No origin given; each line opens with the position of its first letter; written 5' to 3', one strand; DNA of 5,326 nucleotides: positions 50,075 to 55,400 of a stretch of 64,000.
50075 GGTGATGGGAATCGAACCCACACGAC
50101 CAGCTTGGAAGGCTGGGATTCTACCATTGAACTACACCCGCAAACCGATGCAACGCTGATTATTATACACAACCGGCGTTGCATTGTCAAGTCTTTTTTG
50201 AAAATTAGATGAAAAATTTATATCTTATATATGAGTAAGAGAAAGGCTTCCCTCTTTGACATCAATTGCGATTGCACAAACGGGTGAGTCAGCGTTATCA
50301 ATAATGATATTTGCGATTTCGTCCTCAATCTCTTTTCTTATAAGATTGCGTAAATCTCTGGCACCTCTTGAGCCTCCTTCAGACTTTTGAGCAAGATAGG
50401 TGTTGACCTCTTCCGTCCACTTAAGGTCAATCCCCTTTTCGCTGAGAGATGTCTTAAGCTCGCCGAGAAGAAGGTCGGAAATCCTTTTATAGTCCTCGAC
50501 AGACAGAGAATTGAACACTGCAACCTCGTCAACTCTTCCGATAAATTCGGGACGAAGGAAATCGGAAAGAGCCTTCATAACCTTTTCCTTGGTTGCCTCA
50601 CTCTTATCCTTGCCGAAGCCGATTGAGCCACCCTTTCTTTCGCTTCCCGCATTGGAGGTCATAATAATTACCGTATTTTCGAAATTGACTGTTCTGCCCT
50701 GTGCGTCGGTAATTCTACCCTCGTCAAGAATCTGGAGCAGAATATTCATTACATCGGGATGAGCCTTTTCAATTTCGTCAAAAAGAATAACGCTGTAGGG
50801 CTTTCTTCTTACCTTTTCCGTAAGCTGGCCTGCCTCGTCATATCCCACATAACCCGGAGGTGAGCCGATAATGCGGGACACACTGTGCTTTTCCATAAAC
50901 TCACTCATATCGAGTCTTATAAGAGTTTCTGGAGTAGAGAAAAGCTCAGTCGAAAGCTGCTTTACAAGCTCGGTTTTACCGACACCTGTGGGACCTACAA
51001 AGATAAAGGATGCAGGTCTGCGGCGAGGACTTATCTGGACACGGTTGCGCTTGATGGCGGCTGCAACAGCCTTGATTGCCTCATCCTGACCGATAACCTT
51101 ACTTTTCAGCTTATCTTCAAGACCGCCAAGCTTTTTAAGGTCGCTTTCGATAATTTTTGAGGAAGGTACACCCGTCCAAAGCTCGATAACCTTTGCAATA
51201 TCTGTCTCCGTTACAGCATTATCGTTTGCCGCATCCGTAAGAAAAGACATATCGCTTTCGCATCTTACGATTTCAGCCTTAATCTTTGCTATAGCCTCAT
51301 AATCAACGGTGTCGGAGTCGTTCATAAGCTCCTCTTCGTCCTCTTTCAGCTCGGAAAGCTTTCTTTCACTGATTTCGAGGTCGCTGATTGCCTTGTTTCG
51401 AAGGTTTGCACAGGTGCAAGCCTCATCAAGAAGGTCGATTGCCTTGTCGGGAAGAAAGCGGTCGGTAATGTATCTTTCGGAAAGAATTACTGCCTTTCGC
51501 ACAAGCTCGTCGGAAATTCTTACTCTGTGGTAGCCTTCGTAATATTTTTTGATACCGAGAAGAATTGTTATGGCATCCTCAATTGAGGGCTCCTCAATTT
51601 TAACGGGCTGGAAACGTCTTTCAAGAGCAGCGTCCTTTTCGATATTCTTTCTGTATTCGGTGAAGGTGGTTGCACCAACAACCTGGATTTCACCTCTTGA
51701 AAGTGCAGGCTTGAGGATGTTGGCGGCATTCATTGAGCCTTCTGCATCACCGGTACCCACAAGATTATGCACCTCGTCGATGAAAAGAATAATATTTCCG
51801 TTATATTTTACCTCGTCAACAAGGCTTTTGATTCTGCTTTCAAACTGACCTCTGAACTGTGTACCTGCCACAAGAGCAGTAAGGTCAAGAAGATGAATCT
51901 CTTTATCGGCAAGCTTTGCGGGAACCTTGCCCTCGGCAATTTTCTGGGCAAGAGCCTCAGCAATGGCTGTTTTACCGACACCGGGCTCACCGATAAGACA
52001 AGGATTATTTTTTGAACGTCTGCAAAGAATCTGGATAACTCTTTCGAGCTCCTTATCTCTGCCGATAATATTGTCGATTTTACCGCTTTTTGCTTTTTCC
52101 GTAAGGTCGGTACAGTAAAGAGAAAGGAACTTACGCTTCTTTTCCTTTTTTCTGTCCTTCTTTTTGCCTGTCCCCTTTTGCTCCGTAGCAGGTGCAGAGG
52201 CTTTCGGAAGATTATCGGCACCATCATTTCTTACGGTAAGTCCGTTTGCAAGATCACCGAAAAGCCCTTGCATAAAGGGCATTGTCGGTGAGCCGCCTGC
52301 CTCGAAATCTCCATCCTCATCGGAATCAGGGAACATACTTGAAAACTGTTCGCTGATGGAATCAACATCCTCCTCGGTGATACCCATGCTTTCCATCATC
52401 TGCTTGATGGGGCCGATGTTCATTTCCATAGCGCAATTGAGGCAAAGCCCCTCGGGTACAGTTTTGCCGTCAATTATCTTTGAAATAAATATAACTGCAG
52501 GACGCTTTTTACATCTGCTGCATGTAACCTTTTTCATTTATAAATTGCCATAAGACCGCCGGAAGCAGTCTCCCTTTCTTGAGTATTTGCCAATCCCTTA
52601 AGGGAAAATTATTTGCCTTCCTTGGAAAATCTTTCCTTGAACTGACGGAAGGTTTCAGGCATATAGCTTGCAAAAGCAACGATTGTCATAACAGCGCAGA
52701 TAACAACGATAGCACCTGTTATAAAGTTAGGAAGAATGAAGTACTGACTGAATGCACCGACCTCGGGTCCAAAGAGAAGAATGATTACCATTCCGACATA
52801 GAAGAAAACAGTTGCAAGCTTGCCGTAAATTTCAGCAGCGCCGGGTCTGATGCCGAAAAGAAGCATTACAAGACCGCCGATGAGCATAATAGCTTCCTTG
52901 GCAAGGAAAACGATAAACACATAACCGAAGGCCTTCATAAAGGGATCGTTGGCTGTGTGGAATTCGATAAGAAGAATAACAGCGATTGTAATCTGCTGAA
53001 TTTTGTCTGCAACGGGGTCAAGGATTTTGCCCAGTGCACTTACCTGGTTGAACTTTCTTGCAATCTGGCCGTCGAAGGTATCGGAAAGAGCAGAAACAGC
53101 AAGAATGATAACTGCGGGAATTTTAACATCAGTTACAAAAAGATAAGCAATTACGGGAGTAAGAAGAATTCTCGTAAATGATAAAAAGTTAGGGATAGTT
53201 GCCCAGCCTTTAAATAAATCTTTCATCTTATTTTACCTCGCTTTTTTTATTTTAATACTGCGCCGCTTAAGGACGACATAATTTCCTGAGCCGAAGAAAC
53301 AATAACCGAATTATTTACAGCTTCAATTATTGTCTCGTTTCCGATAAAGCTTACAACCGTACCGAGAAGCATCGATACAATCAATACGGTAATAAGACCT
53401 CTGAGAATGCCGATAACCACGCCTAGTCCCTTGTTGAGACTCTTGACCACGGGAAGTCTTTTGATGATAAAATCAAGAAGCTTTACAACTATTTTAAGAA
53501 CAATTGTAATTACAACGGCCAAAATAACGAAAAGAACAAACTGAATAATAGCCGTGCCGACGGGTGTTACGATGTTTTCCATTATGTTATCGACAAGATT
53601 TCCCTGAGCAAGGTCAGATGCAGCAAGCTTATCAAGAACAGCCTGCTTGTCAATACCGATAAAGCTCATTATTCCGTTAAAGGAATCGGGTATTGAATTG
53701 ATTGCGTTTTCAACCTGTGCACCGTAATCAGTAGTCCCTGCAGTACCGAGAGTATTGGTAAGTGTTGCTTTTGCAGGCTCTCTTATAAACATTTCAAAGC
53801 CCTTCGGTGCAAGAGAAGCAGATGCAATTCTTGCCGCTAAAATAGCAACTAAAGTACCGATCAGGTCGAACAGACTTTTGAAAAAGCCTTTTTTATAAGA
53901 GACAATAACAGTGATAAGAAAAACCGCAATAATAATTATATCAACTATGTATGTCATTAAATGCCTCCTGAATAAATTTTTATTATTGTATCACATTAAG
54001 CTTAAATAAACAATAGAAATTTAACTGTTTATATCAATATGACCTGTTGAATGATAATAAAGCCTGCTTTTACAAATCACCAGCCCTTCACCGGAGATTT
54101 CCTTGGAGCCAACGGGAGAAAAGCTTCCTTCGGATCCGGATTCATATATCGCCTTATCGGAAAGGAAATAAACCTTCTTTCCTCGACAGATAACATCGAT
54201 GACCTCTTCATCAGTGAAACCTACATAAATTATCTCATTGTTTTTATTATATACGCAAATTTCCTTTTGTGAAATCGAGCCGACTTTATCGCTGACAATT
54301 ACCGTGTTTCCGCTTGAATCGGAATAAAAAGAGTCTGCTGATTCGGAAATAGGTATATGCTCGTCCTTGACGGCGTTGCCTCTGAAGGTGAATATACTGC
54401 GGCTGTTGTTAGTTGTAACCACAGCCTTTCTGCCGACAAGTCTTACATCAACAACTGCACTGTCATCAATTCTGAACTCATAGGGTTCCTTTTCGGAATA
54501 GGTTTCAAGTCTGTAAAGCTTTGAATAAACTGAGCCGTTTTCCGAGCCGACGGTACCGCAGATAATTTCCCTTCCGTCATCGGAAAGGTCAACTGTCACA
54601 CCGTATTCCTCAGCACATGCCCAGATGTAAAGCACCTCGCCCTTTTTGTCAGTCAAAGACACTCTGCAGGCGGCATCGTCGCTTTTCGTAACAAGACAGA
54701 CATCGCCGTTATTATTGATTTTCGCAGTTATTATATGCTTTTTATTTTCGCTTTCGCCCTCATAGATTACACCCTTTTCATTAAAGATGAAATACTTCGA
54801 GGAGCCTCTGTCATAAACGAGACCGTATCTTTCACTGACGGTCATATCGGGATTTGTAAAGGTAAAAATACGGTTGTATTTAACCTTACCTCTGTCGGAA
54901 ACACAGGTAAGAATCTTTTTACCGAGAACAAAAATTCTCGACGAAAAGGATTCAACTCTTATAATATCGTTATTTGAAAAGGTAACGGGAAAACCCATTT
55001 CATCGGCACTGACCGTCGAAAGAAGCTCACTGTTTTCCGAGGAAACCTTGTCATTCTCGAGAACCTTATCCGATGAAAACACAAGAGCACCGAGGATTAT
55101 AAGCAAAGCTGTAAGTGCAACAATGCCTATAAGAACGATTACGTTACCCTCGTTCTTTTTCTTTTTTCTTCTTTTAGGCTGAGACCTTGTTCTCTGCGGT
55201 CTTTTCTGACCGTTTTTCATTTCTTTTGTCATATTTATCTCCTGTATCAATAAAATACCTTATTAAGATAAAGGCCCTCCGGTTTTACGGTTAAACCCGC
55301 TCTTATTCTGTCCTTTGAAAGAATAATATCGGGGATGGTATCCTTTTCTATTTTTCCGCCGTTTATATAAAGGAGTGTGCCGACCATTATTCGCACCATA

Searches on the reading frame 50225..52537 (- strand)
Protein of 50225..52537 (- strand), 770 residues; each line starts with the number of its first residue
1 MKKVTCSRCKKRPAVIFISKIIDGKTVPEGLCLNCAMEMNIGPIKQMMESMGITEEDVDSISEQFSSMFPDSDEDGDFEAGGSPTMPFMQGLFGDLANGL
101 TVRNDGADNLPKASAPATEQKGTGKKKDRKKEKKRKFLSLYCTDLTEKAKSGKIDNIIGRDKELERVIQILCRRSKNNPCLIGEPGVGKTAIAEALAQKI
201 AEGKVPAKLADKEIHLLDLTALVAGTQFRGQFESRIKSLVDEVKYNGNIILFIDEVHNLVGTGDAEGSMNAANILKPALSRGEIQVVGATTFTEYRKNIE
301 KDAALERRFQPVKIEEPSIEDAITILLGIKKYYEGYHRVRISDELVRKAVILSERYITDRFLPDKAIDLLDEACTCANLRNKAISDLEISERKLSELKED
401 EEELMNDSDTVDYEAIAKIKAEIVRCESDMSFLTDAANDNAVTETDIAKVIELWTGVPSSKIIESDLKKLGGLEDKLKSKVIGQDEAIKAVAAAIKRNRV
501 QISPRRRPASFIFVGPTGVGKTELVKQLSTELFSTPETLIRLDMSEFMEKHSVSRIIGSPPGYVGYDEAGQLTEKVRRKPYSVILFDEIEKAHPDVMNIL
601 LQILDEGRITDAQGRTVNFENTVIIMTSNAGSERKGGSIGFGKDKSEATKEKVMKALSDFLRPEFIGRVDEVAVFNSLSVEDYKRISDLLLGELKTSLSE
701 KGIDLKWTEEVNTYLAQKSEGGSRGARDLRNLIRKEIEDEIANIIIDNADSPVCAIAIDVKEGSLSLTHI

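Call 29: search_protein_families(library=pfam, proteins=[window:50225-52537:-], max_evalue=0.01)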
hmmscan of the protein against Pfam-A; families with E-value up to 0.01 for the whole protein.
window:50225-52537:- (770 aa): 39 families (the best 25 are shown)
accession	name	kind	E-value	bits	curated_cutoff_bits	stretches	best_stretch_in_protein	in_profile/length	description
PF07724.20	AAA_2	-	1.5e-69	233.7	27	1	509-672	4-166/166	AAA domain (Cdc48 subfamily)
PF17871.7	AAA_lid_9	-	1.3e-30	105.9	22.8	1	318-418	1-102/104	AAA lid domain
PF00004.35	AAA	-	2e-26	93.4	21.2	2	180-301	2-116/131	ATPase family associated with various cellular activities (AAA)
PF07728.20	AAA_5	-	1.9e-21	77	22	2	511-632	2-125/139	AAA domain (dynein-related subfamily)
PF10431.15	ClpB_D2-small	-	1.3e-13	51.2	21.9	1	678-748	1-71/81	C-terminal, D2-small domain, of ClpB protein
PF13401.12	AAA_22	-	1.6e-12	48.3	27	2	509-605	6-109/130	AAA domain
PF13191.12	AAA_16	-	2.4e-12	48.1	32.6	1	157-218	2-68/167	AAA ATPase domain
PF00158.32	Sigma54_activat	-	1.4e-09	38.3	20.2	1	482-629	2-142/168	Sigma-54 interaction domain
PF13173.12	AAA_14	-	3.6e-09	37.2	27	1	511-607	5-88/129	AAA domain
PF05621.17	TniB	-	7.2e-09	35.8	22.4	1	226-315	98-185/189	Bacterial TniB protein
PF20720.3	nSTAND3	-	5e-07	30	27.2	1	167-203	10-45/155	Novel STAND NTPase 3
PF12775.13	AAA_7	-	8.7e-07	29.1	25.8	1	510-559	35-84/181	P-loop containing dynein motor region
PF05729.18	NACHT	-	1.7e-06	28.4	26.7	1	180-208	4-32/167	NACHT domain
PF01637.24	ATPase_2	-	2e-06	28.2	33.2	0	160-267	4-130/225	ATPase domain predominantly from Archaea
PF04851.21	ResIII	-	2.3e-06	28.1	22.5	1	484-535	8-50/164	Type III restriction enzyme, res subunit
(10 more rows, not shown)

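Call 43: find_related_loci(query=window:50225-52537:-, collection=metagenome_contigs, flank=10000)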
Query window:50225-52537:- (770 aa) in metagenome_contigs; peptide patterns used: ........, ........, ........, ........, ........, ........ (x = any residue, [..] = any of these).
600 stretches matched a pattern (row limit reached: there are more); 585 encode a relative of the query (tblastn E <= 1e-3); the best 80 are kept; 80 distinct loci.
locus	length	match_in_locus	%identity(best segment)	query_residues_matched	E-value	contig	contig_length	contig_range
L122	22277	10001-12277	67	1-767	0e+0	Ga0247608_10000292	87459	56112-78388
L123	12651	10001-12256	64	4-762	0e+0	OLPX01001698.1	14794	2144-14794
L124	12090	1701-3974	61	1-770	0e+0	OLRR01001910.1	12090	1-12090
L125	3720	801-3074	61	1-770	0e+0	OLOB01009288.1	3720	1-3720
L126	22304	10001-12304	60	1-761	0e+0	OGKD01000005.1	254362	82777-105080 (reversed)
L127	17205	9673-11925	64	4-762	0e+0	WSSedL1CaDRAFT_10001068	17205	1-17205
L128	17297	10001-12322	59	6-768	0e+0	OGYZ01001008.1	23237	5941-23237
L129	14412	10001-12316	60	6-767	0e+0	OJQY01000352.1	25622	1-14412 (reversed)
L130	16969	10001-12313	60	4-769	0e+0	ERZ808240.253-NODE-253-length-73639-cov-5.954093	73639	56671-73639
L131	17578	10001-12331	61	6-770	0e+0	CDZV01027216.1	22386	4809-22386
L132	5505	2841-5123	60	4-769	0e+0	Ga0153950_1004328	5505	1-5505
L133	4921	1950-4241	61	6-758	0e+0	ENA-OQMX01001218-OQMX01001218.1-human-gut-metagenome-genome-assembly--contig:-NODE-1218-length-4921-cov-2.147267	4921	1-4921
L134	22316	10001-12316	58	6-767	0e+0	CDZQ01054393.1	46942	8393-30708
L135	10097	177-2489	60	6-770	0e+0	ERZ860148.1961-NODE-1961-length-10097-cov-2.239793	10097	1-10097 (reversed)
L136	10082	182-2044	69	137-758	0e+0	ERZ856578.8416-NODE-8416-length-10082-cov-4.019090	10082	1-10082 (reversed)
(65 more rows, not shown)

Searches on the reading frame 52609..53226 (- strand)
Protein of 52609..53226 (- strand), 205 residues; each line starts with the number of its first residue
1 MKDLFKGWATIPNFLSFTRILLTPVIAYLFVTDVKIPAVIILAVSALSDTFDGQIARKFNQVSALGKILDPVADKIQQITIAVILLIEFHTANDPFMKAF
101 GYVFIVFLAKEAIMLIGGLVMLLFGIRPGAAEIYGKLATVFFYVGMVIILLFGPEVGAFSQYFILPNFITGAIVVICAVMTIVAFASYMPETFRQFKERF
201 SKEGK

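Call 29: search_protein_families(library=pfam, proteins=[window:52609-53226:-], max_evalue=0.01)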
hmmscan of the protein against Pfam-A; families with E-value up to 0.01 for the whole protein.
window:52609-53226:- (205 aa): 1 family
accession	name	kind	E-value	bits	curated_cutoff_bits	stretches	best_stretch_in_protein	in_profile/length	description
PF01066.26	CDP-OH_P_transf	-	1.6e-30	107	22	1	10-181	2-150/152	CDP-alcohol phosphatidyltransferase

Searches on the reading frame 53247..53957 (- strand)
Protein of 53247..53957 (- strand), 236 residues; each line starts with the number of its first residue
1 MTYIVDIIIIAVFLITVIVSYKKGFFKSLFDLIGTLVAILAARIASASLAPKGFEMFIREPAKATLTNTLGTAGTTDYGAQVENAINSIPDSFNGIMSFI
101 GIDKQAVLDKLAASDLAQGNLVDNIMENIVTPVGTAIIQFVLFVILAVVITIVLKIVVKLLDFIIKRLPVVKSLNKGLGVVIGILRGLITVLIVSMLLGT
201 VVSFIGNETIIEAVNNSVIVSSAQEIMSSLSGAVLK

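Call 29: search_protein_families(library=pfam, proteins=[window:53247-53957:-], max_evalue=0.01)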
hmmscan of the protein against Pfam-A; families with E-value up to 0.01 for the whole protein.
window:53247-53957:- (236 aa): 2 families
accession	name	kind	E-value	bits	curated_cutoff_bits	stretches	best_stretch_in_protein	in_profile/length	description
PF02674.22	Colicin_V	-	4.6e-17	62.8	29.3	2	5-52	1-48/144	Colicin V production protein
PF13548.11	DUF4126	-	0.0069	16.6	27.5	1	7-76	46-113/175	Domain of unknown function (DUF4126)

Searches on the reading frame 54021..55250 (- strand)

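Call 68: search_protein_families(library=pfam, proteins=[window:54021-55250:-], max_evalue=0.0001)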
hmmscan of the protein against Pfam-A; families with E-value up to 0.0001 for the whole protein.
window:54021-55250:- (409 aa): 1 family
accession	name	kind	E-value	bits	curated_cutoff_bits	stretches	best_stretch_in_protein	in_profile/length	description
PF18975.6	DUF5711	-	5.2e-25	88.8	26.3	1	95-369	20-301/344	Family of unknown function (DUF5711)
